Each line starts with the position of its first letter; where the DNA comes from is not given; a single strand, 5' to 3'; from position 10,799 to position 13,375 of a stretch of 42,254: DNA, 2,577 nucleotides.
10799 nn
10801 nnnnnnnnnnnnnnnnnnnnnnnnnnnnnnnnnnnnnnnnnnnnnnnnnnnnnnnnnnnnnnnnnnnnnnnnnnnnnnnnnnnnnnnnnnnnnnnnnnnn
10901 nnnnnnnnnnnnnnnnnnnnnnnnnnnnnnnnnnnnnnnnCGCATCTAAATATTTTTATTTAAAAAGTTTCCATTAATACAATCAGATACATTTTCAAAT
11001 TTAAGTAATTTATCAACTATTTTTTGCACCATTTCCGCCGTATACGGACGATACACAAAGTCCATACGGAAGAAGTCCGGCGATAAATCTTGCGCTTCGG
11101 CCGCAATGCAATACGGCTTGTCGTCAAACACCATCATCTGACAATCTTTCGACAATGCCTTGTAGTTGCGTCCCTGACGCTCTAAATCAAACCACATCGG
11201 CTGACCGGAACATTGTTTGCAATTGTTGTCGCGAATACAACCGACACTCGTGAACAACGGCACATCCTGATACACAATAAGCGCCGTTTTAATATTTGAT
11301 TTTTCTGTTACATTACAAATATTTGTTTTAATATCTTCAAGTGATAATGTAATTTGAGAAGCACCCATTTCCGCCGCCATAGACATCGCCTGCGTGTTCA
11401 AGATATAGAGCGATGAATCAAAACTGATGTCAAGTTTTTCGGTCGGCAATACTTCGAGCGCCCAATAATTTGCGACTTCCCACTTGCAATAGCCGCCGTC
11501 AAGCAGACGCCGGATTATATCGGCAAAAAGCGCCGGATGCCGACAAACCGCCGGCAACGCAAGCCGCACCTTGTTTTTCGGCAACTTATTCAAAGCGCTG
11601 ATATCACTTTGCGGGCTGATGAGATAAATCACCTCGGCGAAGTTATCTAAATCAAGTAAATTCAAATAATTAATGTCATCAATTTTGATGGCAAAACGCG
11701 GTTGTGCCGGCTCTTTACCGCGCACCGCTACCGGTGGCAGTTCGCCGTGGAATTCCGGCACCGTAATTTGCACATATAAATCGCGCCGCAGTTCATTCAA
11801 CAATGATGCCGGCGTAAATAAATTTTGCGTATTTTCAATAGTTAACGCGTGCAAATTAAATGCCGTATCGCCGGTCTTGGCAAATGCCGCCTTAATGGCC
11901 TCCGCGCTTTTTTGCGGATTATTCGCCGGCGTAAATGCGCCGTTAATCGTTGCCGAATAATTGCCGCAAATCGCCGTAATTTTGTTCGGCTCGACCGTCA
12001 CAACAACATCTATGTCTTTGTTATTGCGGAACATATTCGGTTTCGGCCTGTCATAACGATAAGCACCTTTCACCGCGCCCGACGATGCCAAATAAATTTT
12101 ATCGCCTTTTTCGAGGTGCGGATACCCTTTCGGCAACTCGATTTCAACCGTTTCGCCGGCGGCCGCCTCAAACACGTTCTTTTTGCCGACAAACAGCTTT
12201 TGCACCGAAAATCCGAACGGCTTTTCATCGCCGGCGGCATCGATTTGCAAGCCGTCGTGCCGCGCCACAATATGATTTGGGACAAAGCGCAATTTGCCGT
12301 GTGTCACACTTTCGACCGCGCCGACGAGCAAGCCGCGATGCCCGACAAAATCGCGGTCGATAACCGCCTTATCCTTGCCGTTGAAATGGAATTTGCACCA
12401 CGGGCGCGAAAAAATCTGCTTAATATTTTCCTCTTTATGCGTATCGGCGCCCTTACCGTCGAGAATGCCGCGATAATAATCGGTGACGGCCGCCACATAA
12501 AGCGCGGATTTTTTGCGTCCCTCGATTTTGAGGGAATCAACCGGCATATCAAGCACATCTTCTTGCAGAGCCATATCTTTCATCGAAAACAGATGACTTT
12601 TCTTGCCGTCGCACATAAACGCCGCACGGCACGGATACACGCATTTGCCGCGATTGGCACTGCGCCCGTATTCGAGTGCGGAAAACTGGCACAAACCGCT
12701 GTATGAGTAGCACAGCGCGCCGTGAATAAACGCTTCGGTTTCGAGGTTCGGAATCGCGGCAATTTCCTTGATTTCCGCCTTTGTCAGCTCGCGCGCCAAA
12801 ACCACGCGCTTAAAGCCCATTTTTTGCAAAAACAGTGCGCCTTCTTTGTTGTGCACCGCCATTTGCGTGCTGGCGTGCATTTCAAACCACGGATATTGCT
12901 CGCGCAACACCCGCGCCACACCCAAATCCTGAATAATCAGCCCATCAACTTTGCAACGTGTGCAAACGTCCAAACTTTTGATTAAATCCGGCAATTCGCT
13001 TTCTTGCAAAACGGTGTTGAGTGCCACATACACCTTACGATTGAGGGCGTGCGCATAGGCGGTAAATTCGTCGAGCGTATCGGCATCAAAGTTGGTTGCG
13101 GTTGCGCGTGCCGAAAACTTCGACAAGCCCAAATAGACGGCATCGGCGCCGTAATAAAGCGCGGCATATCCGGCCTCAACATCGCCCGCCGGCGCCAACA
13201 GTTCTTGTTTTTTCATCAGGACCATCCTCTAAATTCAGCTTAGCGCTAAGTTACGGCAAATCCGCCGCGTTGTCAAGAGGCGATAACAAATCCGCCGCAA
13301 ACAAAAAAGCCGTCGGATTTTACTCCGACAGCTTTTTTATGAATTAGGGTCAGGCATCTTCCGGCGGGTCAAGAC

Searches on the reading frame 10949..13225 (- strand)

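Call 69: search_protein_families(library=pfam, proteins=[window:10949-13225:-], max_evalue=0.00001)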
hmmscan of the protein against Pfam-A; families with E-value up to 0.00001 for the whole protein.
window:10949-13225:- (759 aa): 2 families
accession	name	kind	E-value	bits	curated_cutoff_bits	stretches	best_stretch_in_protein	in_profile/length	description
PF01136.24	Peptidase_U32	-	2.3e-62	210.8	22.4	1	80-285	3-231/233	Peptidase family U32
PF12392.13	DUF3656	-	7e-14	52.9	22.1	1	404-486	24-103/109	Collagenase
